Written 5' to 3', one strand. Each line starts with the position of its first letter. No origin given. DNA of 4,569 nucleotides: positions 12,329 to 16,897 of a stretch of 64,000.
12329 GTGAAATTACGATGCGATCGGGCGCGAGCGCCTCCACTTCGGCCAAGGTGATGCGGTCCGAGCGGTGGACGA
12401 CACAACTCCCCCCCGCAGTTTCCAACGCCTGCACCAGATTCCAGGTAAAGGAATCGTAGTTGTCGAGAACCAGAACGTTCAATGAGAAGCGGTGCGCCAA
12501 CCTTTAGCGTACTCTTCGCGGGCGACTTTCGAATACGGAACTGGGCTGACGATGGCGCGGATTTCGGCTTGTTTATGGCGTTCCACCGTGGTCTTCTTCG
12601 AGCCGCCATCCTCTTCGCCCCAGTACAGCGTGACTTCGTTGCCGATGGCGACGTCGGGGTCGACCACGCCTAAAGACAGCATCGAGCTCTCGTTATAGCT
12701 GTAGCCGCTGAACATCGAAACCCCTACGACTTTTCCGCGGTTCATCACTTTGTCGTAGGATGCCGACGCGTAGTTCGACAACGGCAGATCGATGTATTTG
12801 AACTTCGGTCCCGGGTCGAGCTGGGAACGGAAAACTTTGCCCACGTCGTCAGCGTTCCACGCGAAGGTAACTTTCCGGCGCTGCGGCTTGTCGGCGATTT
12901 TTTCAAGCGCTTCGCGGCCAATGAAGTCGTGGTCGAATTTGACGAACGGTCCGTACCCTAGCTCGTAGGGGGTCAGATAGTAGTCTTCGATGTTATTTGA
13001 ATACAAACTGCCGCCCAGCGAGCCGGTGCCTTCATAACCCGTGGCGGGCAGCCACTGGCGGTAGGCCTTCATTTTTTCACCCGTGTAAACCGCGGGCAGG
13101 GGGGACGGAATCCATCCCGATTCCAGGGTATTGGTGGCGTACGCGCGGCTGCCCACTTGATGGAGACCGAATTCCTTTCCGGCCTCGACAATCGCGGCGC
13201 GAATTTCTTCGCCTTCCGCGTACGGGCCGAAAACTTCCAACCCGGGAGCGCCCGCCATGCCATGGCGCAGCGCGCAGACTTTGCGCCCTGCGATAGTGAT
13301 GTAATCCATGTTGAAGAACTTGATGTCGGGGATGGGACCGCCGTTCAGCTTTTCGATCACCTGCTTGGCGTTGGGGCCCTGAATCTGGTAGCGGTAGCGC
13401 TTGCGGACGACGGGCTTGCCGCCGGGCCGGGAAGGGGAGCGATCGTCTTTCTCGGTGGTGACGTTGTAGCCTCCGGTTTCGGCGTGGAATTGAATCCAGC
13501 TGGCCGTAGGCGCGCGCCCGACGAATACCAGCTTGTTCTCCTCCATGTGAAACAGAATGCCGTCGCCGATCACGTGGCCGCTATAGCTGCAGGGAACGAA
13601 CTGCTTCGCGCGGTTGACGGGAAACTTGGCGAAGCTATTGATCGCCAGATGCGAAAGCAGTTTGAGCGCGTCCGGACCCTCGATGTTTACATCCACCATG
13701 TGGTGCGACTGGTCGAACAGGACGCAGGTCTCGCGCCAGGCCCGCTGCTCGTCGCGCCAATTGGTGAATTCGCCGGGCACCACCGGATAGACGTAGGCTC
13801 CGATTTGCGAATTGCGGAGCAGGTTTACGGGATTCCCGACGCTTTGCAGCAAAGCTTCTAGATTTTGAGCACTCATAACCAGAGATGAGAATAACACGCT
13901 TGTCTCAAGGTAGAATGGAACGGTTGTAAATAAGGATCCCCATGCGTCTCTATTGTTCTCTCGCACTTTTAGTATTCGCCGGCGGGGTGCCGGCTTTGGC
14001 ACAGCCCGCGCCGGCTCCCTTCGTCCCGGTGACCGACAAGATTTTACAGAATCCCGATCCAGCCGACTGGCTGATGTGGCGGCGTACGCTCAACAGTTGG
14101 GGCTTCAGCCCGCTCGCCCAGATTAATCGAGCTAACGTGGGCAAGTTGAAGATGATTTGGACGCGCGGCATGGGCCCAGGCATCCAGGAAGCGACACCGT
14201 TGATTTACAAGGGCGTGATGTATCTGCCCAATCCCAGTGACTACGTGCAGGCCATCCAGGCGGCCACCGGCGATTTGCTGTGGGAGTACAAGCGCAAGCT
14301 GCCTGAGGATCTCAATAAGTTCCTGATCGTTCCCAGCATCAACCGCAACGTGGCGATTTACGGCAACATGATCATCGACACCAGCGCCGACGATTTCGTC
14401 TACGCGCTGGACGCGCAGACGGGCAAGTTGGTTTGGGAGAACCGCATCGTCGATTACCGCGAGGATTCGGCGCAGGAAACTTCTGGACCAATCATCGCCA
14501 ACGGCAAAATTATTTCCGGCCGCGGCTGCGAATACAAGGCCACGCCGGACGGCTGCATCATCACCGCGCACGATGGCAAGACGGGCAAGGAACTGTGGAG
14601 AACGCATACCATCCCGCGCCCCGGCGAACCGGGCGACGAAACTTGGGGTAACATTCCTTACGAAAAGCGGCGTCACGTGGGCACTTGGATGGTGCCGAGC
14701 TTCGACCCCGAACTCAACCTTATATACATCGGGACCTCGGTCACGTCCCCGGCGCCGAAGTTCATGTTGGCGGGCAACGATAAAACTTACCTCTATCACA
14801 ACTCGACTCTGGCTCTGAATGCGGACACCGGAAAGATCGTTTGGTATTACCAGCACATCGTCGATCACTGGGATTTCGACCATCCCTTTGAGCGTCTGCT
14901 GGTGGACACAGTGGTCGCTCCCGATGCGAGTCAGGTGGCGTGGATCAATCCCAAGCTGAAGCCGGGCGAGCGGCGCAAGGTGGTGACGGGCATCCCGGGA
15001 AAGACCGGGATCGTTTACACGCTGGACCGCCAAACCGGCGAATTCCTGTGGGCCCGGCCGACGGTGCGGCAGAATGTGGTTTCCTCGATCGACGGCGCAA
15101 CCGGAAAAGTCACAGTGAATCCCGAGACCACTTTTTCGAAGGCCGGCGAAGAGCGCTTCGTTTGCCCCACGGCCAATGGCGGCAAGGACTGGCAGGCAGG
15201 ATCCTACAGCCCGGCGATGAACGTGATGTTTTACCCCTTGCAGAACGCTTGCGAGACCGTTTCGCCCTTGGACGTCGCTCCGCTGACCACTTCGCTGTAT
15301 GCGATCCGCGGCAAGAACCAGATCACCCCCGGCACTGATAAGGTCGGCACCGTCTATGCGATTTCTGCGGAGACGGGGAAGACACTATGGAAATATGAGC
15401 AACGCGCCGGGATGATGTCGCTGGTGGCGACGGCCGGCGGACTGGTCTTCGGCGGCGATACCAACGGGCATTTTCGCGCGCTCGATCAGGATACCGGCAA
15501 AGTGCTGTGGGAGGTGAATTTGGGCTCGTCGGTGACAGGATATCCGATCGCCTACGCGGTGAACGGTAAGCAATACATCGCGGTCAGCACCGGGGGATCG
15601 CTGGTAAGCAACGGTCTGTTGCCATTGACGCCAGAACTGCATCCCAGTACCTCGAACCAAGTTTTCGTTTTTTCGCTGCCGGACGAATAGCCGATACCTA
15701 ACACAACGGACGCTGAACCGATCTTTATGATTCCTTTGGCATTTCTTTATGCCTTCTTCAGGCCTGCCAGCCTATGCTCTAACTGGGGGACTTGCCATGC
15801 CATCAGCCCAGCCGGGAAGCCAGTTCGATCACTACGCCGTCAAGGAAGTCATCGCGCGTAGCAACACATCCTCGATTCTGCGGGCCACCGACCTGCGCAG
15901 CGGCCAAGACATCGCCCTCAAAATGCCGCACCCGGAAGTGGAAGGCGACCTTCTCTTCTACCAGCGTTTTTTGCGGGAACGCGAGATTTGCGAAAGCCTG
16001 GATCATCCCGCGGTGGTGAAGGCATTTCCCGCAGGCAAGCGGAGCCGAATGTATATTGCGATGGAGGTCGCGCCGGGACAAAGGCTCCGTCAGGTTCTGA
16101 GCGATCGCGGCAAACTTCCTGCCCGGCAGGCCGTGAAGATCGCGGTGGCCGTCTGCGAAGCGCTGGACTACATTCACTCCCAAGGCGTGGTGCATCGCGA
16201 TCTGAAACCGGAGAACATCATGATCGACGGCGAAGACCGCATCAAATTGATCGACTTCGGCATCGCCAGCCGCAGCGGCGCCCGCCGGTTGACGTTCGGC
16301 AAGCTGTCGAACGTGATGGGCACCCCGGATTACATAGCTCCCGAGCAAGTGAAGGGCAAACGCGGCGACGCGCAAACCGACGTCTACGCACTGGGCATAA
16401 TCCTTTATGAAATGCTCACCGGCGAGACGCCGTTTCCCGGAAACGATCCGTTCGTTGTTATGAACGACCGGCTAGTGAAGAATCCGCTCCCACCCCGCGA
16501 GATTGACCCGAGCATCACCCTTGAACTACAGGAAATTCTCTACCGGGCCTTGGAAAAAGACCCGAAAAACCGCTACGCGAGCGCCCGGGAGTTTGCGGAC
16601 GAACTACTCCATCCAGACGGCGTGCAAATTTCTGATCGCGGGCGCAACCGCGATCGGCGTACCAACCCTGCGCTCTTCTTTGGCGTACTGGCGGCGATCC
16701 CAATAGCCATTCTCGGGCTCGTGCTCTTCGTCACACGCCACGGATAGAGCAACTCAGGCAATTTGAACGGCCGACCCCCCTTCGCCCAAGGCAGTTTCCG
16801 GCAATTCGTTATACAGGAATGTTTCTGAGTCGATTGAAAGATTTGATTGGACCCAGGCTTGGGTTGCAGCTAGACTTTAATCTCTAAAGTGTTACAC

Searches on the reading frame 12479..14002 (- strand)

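Call 11: search_protein_families(library=pfam, proteins=[window:12479-14002:-], max_evalue=0.01)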
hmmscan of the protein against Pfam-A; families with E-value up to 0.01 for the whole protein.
window:12479-14002:- (507 aa): 1 family
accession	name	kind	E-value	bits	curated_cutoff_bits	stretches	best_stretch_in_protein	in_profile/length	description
PF01571.26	GCV_T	-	5.2e-42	144.3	25.6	1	75-298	20-235/255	Aminomethyltransferase folate-binding domain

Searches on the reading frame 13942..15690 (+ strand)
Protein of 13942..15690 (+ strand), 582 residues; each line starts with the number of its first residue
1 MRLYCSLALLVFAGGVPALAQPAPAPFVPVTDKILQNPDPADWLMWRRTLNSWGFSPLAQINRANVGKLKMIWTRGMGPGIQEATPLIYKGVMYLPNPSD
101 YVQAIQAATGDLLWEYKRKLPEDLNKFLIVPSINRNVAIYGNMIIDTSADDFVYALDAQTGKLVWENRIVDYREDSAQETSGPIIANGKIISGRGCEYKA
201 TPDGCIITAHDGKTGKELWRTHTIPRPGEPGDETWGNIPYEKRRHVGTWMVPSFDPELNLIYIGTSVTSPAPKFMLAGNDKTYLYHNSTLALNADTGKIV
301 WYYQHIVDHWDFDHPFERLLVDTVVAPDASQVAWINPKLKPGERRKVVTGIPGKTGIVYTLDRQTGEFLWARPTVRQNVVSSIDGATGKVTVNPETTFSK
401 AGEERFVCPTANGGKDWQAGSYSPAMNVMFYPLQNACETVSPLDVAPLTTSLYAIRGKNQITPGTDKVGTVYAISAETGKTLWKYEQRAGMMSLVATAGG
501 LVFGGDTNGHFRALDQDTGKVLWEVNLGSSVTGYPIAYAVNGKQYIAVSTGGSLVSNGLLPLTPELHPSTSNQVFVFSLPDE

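Call 11: search_protein_families(library=pfam, proteins=[window:13942-15690:+], max_evalue=0.01)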
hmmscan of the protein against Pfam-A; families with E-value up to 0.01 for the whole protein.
window:13942-15690:+ (582 aa): 5 families
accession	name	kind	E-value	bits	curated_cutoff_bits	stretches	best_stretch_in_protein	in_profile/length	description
PF01011.28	PQQ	-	2.9e-63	215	26.7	2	43-371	1-337/595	Glucose/ethanol/alcohol dehydrogenase, beta-propeller domain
PF13360.13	PQQ_2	-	6.7e-34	118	27.6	3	467-555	41-131/233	Outer membrane protein assembly factor BamB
PF13570.13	Beta-prop_ACSF4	-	1e-13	51.9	133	1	469-554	71-157/329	Beta-alanine-activating enzyme, beta-propeller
PF23727.1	Beta-prop_FAM234A_B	-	2.6e-05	23.4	26.4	0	95-168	47-117/467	FAM234A/B beta-propeller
PF25293.1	Beta-prop_EMC1_N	-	0.00051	20.2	34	0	104-178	45-109/219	EMC1 N-terminal beta-propeller domain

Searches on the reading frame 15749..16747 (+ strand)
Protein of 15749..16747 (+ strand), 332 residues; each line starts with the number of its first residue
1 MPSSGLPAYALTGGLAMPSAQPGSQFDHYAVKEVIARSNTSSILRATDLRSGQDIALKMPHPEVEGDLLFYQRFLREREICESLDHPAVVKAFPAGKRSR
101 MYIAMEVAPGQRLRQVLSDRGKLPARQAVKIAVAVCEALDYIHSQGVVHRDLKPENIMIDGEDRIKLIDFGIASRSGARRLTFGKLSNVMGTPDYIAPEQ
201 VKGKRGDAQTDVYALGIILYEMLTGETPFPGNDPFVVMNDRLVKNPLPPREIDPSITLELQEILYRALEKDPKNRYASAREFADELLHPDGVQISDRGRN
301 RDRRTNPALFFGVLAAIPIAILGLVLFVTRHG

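Call 11: search_protein_families(library=pfam, proteins=[window:15749-16747:+], max_evalue=0.01)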
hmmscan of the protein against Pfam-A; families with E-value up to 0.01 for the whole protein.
window:15749-16747:+ (332 aa): 7 families
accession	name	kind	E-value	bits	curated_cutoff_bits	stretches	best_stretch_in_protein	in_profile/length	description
PF00069.31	Pkinase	-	9.2e-53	179.7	31.7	1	29-277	1-253/263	Protein kinase domain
PF07714.23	PK_Tyr_Ser-Thr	-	5.2e-33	114.9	23.1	1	49-276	25-249/258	Protein tyrosine and serine/threonine kinase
PF03109.22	ABC1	-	2.9e-06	27.1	22.9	1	100-175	142-216/244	ABC1 atypical kinase-like domain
PF01636.29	APH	-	2.8e-05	24.4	23.2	1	132-173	154-197/239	Phosphotransferase enzyme family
PF14531.12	Kinase-like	-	6.1e-05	22.9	25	1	113-231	132-253/289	Kinase-like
PF19974.5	TCAD9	-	0.00047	19.9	40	1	143-176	295-327/429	Ternary complex associated domain 9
PF06293.20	Kdo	-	0.0008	19.3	21.3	1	105-172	97-168/207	Lipopolysaccharide kinase (Kdo/WaaP) family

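Call 24: find_encoding_contigs(protein=window:15749-16747:+, flank=10000, max_places=10)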
Protein window:15749-16747:+ (332 aa): no gene with exactly this product is on record in the collection.

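Call 28: find_encoding_contigs(protein=window:15797-16747:+, flank=10000, max_places=10)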
Protein window:15797-16747:+ (316 aa): no gene with exactly this product is on record in the collection.

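Call 29: find_homologous_proteins(query=window:15749-16747:+, max_evalue=1e-60)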
Query window:15749-16747:+ (332 aa): 7973 proteins with E <= 1e-60 among 8000 candidates; the best 120 are listed.
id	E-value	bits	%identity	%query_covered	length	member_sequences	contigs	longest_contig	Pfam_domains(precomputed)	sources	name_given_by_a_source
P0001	2.4e-204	696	99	95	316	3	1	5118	PF07714.24,PF00069.32,PF03109.23,PF01636.30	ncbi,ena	-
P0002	7.8e-177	605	84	95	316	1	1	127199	PF07714.24,PF00069.32,PF03109.23,PF01636.30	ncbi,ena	-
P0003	2.5e-175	600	85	95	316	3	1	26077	PF07714.24,PF00069.32,PF03109.23,PF01636.30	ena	-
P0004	7.4e-174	596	84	95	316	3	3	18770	PF07714.24,PF00069.32,PF03109.23,PF01636.30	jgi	jgi:serine/threonine-protein kinase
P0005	2.4e-173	594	84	95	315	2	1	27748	PF07714.24,PF00069.32,PF03109.23,PF01636.30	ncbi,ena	-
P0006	1.1e-172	592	83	95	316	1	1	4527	PF07714.24,PF00069.32,PF03109.23,PF01636.30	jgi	jgi:serine/threonine-protein kinase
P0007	1.5e-172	591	85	87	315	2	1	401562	PF07714.24,PF00069.32,PF03109.23,PF01636.30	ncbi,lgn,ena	-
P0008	4.4e-168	577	81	95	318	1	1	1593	PF07714.24,PF00069.32,PF03109.23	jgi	jgi:serine/threonine protein kinase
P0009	2.3e-166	571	79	95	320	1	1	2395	PF07714.24,PF00069.32,PF03109.23,PF14531.13,PF01636.30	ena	-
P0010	1.8e-165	568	81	94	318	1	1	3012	PF07714.24,PF00069.32,PF03109.23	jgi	jgi:eukaryotic-like serine/threonine-protein kinase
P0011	3.9e-165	567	80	95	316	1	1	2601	PF07714.24,PF00069.32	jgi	jgi:eukaryotic-like serine/threonine-protein kinase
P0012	4.2e-165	567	81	95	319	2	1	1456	PF07714.24,PF00069.32,PF03109.23,PF01636.30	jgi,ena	-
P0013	3.5e-164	564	79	95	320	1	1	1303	PF07714.24,PF00069.32,PF03109.23,PF14531.13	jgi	jgi:eukaryotic-like serine/threonine-protein kinase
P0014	4.8e-164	563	78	95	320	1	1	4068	PF07714.24,PF00069.32,PF03109.23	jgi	jgi:serine/threonine protein kinase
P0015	8.5e-164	563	79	95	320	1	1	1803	PF07714.24,PF00069.32,PF03109.23,PF01636.30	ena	-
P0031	3.2e-148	511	88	78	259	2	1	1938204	PF07714.24,PF00069.32,PF03109.23,PF14531.13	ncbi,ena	-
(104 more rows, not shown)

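Call 30: find_encoding_contigs(protein=P0001, flank=10000, max_places=3)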
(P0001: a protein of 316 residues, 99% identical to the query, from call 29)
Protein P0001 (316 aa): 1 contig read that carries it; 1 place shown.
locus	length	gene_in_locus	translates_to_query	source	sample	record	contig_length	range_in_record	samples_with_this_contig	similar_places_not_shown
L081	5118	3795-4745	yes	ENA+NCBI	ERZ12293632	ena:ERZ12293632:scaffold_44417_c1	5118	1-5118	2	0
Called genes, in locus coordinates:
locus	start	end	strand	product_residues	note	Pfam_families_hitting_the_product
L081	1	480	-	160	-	?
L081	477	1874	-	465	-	PF01571:GCV_T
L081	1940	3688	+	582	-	PF01011:PQQ, PF13360:PQQ_2, PF07774:EMC1_C (faint), PF13360:PQQ_2, PF01011:PQQ, PF13360:PQQ_2, PF13570:Beta-prop_ACSF4 (weak)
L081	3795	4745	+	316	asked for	PF00069:Pkinase, PF01636:APH (faint), PF07714:PK_Tyr_Ser-Thr, PF03109:ABC1 (weak)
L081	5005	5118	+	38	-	?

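Call 31: find_encoding_contigs(protein=P0002, flank=10000, max_places=3)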
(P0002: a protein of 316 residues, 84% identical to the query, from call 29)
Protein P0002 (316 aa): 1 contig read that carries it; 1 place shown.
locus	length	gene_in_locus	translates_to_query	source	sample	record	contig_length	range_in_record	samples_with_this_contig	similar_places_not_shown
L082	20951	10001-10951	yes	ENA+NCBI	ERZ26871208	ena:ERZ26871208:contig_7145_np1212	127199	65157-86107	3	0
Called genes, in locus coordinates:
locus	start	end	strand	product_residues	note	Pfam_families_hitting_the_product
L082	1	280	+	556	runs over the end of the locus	PF01019:G_glu_transpept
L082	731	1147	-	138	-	-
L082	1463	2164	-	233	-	PF02678:Pirin, PF07883:Cupin_2 (weak), PF17954:Pirin_C_2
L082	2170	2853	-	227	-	PF01557:FAA_hydrolase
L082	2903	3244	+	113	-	PF07238:PilZ (weak)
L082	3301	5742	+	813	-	PF04851:ResIII, PF00270:DEAD, PF00271:Helicase_C, PF22982:WHD_HRQ1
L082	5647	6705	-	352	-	PF04338:DUF481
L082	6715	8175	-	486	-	PF00324:AA_permease, PF13520:AA_permease_2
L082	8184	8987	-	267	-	PF13468:Glyoxalase_3, PF13669:Glyoxalase_4 (weak)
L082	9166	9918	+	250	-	-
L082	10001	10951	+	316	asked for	PF00069:Pkinase, PF07714:PK_Tyr_Ser-Thr, PF03109:ABC1 (weak), PF01636:APH (weak)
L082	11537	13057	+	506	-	PF00501:AMP-binding, PF13193:AMP-binding_C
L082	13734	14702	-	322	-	PF00561:Abhydrolase_1, PF12146:Hydrolase_4 (faint), PF12697:Abhydrolase_6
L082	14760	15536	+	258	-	PF00106:adh_short, PF08659:KR, PF13561:adh_short_C2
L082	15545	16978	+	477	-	PF11794:HpaB_N, PF03241:HpaB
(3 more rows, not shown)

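Call 32: find_encoding_contigs(protein=P0007, flank=10000, max_places=3)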
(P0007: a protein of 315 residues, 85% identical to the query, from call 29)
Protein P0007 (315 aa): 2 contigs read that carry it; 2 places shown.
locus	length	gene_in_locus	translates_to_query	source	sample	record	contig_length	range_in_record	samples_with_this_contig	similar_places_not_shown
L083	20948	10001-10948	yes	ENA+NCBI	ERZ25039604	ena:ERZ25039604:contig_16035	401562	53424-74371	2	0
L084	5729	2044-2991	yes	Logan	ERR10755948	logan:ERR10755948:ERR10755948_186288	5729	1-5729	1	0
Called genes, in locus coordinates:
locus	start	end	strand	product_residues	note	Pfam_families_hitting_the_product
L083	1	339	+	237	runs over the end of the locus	PF00072:Response_reg, PF00486:Trans_reg_C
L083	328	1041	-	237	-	PF00072:Response_reg, PF00486:Trans_reg_C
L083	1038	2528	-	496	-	PF13493:DUF4118, PF00512:HisKA (weak), PF02518:HATPase_c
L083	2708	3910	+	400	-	PF25917:BSH_RND (weak), PF25973:BSH_CzcB, PF25893:HH_CzcB (weak), PF25954:Beta-barrel_RND_2, PF25975:CzcB_C (weak)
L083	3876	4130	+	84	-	PF00873:ACR_tran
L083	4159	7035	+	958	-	PF00873:ACR_tran, PF03176:MMPL (weak)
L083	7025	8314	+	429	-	PF02321:OEP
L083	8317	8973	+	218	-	PF01081:Aldolase, PF01180:DHO_dh (faint)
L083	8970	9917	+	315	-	-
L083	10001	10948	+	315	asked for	PF00069:Pkinase, PF01636:APH (faint), PF03109:ABC1 (faint), PF07714:PK_Tyr_Ser-Thr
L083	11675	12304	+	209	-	-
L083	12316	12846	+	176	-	PF07883:Cupin_2 (faint)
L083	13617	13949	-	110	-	-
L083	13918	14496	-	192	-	-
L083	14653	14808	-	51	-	-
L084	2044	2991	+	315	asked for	PF00069:Pkinase, PF01636:APH (faint), PF03109:ABC1 (faint), PF07714:PK_Tyr_Ser-Thr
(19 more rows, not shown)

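Call 33: find_encoding_contigs(protein=P0031, flank=10000, max_places=3)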
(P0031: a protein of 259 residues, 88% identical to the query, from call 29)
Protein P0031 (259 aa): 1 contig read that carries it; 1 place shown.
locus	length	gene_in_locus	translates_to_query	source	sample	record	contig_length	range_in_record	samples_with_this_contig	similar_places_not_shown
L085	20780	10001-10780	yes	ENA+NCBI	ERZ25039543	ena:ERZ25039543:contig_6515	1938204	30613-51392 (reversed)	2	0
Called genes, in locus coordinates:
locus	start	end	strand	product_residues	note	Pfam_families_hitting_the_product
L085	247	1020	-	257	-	PF02633:Creatininase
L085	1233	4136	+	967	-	PF08450:SGL (faint), PF01436:NHL (faint), PF06739:SBBP (faint), PF25021:TEN_NHL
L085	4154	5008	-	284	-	PF00903:Glyoxalase (weak), PF13669:Glyoxalase_4 (faint), PF00903:Glyoxalase (weak)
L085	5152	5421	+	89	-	PF01649:Ribosomal_S20p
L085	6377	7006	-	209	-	PF00440:TetR_N, PF17918:TetR_C_15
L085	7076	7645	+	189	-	PF00857:Isochorismatase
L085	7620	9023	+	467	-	PF00083:Sugar_tr, PF07690:MFS_1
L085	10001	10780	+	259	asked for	PF03109:ABC1 (faint), PF14531:Kinase-like (faint), PF00069:Pkinase, PF07714:PK_Tyr_Ser-Thr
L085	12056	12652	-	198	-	PF02734:Dak2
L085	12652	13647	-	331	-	PF02733:Dak1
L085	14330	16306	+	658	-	PF12796:Ank_2, PF13637:Ank_4 (faint), PF00023:Ank (weak), PF13606:Ank_3 (weak), PF13857:Ank_5 (weak), PF12796:Ank_2, PF13243:SQHop_cyclase_C (faint), PF13249:SQHop_cyclase_N (faint)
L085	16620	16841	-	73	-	-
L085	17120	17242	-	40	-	-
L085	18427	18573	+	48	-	-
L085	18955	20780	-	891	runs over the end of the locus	PF00512:HisKA, PF02518:HATPase_c, PF00072:Response_reg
